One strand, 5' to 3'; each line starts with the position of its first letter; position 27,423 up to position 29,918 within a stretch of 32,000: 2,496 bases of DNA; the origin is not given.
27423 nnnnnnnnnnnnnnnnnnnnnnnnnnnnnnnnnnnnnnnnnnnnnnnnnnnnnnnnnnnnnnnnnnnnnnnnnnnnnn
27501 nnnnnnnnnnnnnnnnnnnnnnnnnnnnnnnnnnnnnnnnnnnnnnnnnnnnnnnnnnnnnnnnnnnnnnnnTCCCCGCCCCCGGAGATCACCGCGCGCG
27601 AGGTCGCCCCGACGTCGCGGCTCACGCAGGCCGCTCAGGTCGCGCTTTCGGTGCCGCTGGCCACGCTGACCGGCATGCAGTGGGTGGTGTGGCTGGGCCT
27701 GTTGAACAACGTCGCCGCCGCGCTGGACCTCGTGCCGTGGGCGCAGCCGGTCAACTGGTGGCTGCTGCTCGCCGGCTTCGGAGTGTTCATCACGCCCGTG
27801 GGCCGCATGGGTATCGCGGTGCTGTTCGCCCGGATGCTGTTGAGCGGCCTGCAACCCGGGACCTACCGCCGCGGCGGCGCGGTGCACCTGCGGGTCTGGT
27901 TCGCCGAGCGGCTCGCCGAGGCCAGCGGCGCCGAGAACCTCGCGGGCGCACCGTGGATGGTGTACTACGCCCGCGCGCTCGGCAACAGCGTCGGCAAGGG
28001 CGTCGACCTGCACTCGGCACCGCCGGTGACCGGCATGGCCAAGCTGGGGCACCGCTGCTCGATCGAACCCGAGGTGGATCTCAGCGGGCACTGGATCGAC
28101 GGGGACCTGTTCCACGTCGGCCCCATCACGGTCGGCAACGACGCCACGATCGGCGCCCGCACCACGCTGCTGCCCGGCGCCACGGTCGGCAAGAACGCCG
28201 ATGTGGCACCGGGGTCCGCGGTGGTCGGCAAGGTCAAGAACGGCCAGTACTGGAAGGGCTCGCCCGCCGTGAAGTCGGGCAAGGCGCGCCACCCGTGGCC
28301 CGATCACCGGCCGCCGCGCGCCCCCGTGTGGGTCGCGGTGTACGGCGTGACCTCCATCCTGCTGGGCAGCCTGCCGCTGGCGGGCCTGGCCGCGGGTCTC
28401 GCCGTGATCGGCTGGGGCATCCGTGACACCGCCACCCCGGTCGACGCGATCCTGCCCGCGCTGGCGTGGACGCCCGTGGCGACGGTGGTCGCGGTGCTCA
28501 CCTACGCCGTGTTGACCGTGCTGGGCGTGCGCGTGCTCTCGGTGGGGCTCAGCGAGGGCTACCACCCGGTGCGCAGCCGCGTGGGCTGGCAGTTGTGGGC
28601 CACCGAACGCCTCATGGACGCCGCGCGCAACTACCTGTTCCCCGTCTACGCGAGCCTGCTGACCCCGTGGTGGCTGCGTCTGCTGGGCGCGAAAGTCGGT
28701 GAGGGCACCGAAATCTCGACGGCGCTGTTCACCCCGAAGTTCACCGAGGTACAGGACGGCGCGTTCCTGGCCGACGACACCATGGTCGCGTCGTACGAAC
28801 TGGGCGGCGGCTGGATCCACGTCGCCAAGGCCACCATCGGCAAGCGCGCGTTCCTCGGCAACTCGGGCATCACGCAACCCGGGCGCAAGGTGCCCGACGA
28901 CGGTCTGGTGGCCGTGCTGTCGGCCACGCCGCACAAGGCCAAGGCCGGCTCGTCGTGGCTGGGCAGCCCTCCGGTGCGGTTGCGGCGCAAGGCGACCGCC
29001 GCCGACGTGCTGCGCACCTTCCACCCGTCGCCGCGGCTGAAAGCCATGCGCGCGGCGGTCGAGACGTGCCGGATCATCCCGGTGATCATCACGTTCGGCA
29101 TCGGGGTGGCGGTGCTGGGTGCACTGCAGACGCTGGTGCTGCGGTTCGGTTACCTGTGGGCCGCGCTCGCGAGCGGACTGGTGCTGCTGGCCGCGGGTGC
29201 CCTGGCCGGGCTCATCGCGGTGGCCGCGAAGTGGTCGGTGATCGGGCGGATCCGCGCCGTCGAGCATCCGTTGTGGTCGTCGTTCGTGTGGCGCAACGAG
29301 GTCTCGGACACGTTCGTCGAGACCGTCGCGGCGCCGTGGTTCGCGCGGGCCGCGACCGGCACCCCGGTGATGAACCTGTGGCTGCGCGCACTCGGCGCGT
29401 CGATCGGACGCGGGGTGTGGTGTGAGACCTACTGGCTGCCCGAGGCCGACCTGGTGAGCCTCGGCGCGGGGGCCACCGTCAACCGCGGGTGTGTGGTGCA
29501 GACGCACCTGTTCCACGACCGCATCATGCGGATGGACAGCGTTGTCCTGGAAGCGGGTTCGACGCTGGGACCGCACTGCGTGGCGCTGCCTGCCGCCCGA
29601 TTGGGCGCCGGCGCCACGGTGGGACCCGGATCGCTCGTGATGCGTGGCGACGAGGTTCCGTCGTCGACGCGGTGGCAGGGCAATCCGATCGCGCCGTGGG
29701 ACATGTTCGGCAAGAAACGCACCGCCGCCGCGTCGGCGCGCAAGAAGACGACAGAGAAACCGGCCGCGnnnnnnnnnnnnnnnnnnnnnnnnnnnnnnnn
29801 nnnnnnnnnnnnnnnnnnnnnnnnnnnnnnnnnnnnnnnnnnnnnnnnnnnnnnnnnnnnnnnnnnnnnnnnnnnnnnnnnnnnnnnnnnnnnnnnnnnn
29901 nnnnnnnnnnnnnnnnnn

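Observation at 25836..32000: Translationally coupled three-gene operon: Pls-type homopoly-amino-acid synthetase + M1 peptidase + MOP-like membrane protein in a mycobacterium-like genome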

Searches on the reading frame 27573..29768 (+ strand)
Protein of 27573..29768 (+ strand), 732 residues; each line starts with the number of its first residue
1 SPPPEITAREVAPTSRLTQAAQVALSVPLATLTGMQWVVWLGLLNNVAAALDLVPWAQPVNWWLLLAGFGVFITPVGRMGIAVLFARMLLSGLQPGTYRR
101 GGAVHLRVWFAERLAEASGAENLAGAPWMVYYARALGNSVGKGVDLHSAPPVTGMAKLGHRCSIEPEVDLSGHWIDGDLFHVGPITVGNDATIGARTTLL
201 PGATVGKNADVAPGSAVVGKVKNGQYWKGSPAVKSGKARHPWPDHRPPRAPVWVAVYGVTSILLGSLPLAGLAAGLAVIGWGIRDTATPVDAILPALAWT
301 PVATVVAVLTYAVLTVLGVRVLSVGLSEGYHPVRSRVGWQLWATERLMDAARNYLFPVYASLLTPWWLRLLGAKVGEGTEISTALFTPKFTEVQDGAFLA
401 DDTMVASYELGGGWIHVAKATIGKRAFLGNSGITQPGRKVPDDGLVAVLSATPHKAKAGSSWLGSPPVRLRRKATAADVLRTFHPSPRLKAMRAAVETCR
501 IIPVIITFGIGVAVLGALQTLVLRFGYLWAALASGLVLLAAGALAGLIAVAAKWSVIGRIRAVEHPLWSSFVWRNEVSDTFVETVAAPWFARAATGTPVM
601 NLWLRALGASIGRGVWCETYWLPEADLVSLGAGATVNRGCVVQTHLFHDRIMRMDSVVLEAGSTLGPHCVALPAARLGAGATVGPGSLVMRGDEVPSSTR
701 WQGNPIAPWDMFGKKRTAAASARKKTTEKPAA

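Call 37: search_protein_representatives(protein=window:27573-29768:+)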
Query: 732 residues. Proteins with E-value up to 0.001 (for the whole library): 3412; up to 1e-10: 1804; up to 1e-30: 718. The best 150 are listed.
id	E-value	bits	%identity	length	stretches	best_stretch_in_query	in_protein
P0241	1.3e-233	794.0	53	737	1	10-710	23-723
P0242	5.0e-225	765.6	54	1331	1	7-711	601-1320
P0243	2.9e-190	650.7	58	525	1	183-710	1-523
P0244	5.1e-173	593.6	78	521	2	18-309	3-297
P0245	9.6e-173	592.7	43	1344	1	8-722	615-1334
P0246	3.7e-167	574.2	84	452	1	88-390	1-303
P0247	1.4e-161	555.8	63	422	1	301-711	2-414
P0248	3.2e-153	528.2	50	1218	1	25-686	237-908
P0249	4.0e-153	527.8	52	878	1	7-502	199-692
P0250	3.5e-152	524.7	41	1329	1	53-707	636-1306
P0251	7.0e-151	520.4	55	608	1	26-509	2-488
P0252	9.5e-151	520.0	39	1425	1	17-708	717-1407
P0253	3.7e-147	508.1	42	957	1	55-714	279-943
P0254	9.1e-147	506.8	40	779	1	10-706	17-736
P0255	5.0e-146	504.4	54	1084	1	7-495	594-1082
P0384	2.5e-72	260.7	31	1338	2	225-706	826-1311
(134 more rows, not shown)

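Call 44: find_related_loci(query=A3, collection=genome_contigs, flank=8000)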
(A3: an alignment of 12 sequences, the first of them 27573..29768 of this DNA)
Query A3 (732 aa) in genome_contigs; peptide patterns used: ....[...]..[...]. (x = any residue, [..] = any of these).
600 stretches matched a pattern (row limit reached: there are more); 600 encode a relative of the query (tblastn E <= 1e-3); the best 80 are kept; 80 distinct loci.
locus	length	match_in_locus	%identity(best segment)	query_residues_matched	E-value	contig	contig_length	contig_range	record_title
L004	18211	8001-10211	85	1-732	0e+0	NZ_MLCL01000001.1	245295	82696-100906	Mycobacterium syngnathidarum strain 27335 NODE_8_length_245295_cov_28.9776, whole genome shotgun sequence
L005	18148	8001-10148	82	1-716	0e+0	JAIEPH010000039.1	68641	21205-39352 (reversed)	MAG: Mycobacteriaceae bacterium isolate co.spades.DASTOOL.1kb_178 c_000000443834, whole genome shotgun sequence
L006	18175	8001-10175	82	1-726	0e+0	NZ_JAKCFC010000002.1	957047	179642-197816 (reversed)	Mycolicibacterium lacusdiani strain JXJ CY 35 NODE_2, whole genome shotgun sequence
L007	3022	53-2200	84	1-716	0e+0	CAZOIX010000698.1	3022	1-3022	MAG TPA_asm: uncultured Mycobacterium sp. isolate binchicken_co237_53 genome assembly, contig: NODE_22388_length_3022_co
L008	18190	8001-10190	79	1-732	0e+0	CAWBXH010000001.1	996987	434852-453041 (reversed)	MAG: uncultured Actinomycetota bacterium isolate MFD05442.bin.1.427 genome assembly, contig: contig_11413, whole genome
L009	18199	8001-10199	80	1-729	0e+0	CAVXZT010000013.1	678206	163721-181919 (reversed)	MAG: uncultured Actinomycetota bacterium isolate MFD04212.bin.1.179 genome assembly, contig: contig_8819, whole genome s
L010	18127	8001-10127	79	1-709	0e+0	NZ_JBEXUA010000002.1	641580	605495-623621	Mycobacterium sp. NPDC006124 NPDC006124_278_B11.ctg-0002, whole genome shotgun sequence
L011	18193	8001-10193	80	1-731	0e+0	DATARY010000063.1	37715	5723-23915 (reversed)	MAG TPA_asm: Mycobacterium sp. isolate SMAG_U5506 k141_1211026, whole genome shotgun sequence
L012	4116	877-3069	82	1-732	0e+0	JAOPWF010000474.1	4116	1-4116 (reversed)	MAG: Mycobacterium sp. isolate RYN_167 scaffold_2122024, whole genome shotgun sequence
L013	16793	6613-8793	79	1-727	0e+0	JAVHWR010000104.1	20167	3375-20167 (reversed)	MAG: Mycobacterium sp. isolate BP_245 scaffold_2578424, whole genome shotgun sequence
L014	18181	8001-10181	79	1-727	0e+0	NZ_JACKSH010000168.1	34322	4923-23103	Mycolicibacterium pyrenivorans strain DSM 44605 MPYRDSM44605_contig000168, whole genome shotgun sequence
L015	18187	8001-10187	82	1-732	0e+0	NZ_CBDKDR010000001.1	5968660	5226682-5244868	Mycobacterium sp. smrl_JER01 contig_1, whole genome shotgun sequence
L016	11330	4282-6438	78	3-721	0e+0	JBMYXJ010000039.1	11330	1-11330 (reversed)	MAG: Mycobacterium sp. isolate ME_XS_2210_bin_1 ME_XS_2210_bin_1_38, whole genome shotgun sequence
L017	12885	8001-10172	79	1-724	0e+0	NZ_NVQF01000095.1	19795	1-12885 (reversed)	Mycolicibacterium palauense strain CECT 8779 NODE_95, whole genome shotgun sequence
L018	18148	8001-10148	81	1-716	0e+0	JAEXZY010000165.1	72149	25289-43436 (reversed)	MAG: Actinomycetes bacterium isolate OH_HDB_257 k127_1181419, whole genome shotgun sequence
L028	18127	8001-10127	74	1-709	0e+0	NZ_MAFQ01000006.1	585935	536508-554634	Mycobacteroides franklinii strain CV002 sctg_0004_0001, whole genome shotgun sequence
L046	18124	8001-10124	67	9-716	0e+0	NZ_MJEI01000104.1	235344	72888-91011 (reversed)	Williamsia sp. 1135 contig603, whole genome shotgun sequence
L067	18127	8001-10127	68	1-708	0e+0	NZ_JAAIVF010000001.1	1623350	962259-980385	Speluncibacter jeojiensis strain D2-41 contig1, whole genome shotgun sequence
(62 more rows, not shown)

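Call 61: search_protein_families(library=pfam, proteins=[L028:11551-12840:+, L046:12070-13314:+, L067:11521-12816:+], max_evalue=10)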
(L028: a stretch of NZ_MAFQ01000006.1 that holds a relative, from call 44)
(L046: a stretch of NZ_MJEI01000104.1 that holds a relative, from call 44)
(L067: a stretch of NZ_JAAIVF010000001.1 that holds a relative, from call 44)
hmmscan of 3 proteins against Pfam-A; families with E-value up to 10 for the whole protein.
L028:11551-12840:+ (430 aa): 0 families

L046:12070-13314:+ (415 aa): 1 family
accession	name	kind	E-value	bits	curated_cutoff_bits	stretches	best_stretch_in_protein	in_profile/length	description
PF01943.22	Polysacc_synt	-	0.31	10.9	28.2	1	5-258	9-260/274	Polysaccharide biosynthesis protein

L067:11521-12816:+ (432 aa): 0 families

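Call 62: search_protein_families(library=ncbifam, proteins=[L028:11551-12840:+, L046:12070-13314:+, L067:11521-12816:+], max_evalue=10)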
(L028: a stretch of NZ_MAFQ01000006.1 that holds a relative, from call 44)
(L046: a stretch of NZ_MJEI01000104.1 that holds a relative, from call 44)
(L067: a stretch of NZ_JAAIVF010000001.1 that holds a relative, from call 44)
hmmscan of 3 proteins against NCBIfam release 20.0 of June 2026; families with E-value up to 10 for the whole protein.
L028:11551-12840:+ (430 aa): 0 families

L046:12070-13314:+ (415 aa): 1 family
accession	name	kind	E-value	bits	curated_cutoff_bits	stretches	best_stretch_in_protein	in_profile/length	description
NF011928.0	PRK15399.1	subfamily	0.17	10.1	968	1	177-213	255-291/713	lysine decarboxylase LdcC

L067:11521-12816:+ (432 aa): 0 families

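Call 89: predict_structure(alignment_id=A4)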
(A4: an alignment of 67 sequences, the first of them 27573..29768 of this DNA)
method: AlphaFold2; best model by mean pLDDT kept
length: 732 residues; sequences in the alignment: 67
mean_pLDDT: 93.8   pTM: 0.92
mean pLDDT of the five models: 93.8, 93.3, 93.3, 93.0, 92.7
residues with pLDDT >= 90: 674; 70-90: 29; 50-70: 7; < 50: 22
segments of 3 or more residues with pLDDT < 50: 1-5, 716-732
pLDDT, mean of each block of 10 residues (from residue 1): 56 95 97 96 96 95 96 93 98 98 98 94 93 98 97 98 98 97 98 98 98 97 97 93 92 94 93 95 95 96 97 98 97 97 96 94 96 97 95 97 96 97 96 97 96 94 92 74 89 95 97 96 97 98 98 98 95 96 97 97 98 98 98 98 92 97 98 98 97 96 94 55 42 35
secondary structure, 60 per line:
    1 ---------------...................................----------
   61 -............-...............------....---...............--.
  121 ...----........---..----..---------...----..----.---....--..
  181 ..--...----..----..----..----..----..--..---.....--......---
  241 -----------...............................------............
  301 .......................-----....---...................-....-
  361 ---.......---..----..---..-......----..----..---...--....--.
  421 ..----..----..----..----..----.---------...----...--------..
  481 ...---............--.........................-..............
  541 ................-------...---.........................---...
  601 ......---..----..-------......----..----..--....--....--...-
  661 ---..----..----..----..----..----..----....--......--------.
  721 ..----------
elements in order (helices of 4 or more, strands of 3 or more residues): H16-50 H62-73 H75-89 E96-99 H103-117 H120-123 H128-135 E156-158 E173-176 E179-182 E185-187 E225-229 E232-237 H252-282 H289-323 E329-332 H336-354 H356-359 H364-370 E391-393 E409-411 E414-417 E420-422 E461-463 E468-470 H479-483 H487-498 H501-525 H527-556 E564-566 H570-594 H598-606 E628-630 E645-648 E651-654 E657-659 E700-703 E706-708
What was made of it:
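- On Pls/PosA-type homopoly-amino-acid synthetase: AlphaFold model at pLDDT 93.8 with helix pairs at aa 595-668, 831-902 and 1080-1135 (call 89).
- The AlphaFold model of aa 580-1311 has pLDDT 93.8 and pTM 0.92, with 3 x (two long helices + beta-helix) (call 89).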

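Call 91: fold_search(model_id=the predicted structure, library=pdb)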
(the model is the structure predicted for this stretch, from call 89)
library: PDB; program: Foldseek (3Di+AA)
matches with E <= 10: 486; with E <= 0.001: 48
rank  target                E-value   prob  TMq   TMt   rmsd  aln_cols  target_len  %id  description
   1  7kr9                  5.2e-05  1.00  0.12  0.18  16.6       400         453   11  Bifunctional enzyme GlmU bound to Zn(II) (released 2021-12-01)
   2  3ftt                  6.4e-05  1.00  0.14  0.48  11.3       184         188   15  Crystal Structure of the galactoside O-acetyltransferase from Staphylococcus aureus (released 2009-03-03)
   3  8vrm_C                8.7e-05  1.00  0.14  0.49   3.3       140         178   21  Crystal structure of the Pcryo_0619 N-acetyltransferase from Psychrobacter cryohalolentis K5 (released 2024-01-31)
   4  3hjj_A                1.1e-04  1.00  0.14  0.47   7.9       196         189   16  Crystal Structure of Maltose O-acetyltransferase from Bacillus anthracis (released 2009-06-02)
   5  6wye_A                1.1e-04  1.00  0.15  0.34  15.2       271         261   17  Crystal structure of Neisseria gonorrhoeae serine acetyltransferase (CysE) (released 2021-06-09)
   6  7ra4_B                1.2e-04  1.00  0.15  0.39  11.3       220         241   16  Crystal structure of Neisseria gonorrhoeae serine acetyltransferase (CysE) in complex with serine (released 2021-08-04)
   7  1ocx_A                1.3e-04  1.00  0.17  0.57   5.1       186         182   19  E. coli maltose-O-acetyltransferase (released 2003-06-12)
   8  7ra4_A                1.6e-04  1.00  0.13  0.36  16.2       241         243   16  Crystal structure of Neisseria gonorrhoeae serine acetyltransferase (CysE) in complex with serine (released 2021-08-04)
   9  5v0z_A                2.3e-04  1.00  0.13  0.47  11.1       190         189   16  Crystal structure of Galactoside O-acetyltransferase complex with CoA (P32 space group). (released 2017-03-15)
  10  4isx_B                2.3e-04  1.00  0.14  0.50  10.4       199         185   16  The crystal structure of maltose o-acetyltransferase from clostridium difficile 630 in complex with acetyl-coa (released 2013-01-30)
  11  4n6a_A                2.3e-04  1.00  0.14  0.37  10.8       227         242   15  Soybean Serine Acetyltransferase Apoenzyme (released 2013-11-13)
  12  4ac3                  2.3e-04  1.00  0.12  0.18  16.7       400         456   10  S.pneumoniae GlmU in complex with an antibacterial inhibitor (released 2012-02-15)
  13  3fsb_B                2.4e-04  1.00  0.11  0.28  14.4       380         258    9  Crystal structure of QdtC, the dTDP-3-amino-3,6-dideoxy-D-glucose N-acetyl transferase from Thermoanaerobacterium ther (released 2009-02-17)
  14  6wye_E                2.6e-04  1.00  0.14  0.35  15.0       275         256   16  Crystal structure of Neisseria gonorrhoeae serine acetyltransferase (CysE) (released 2021-06-09)
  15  1hm8_A                2.6e-04  1.00  0.12  0.18  16.8       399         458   10  CRYSTAL STRUCTURE OF S.PNEUMONIAE N-ACETYLGLUCOSAMINE-1-PHOSPHATE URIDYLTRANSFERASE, GLMU, BOUND TO ACETYL COENZYME A (released 2001-11-30)
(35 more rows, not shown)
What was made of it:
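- On Pls/PosA-type homopoly-amino-acid synthetase: The top 50 listed Foldseek PDB hits (48 with E <= 0.001) are GlmU, maltose/galactoside/serine acetyltransferases, QdtC and designed proteins built on that fold (call 91).
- Its Foldseek hits are all hexapeptide-repeat acetyltransferases, E down to 5e-5 (call 91).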
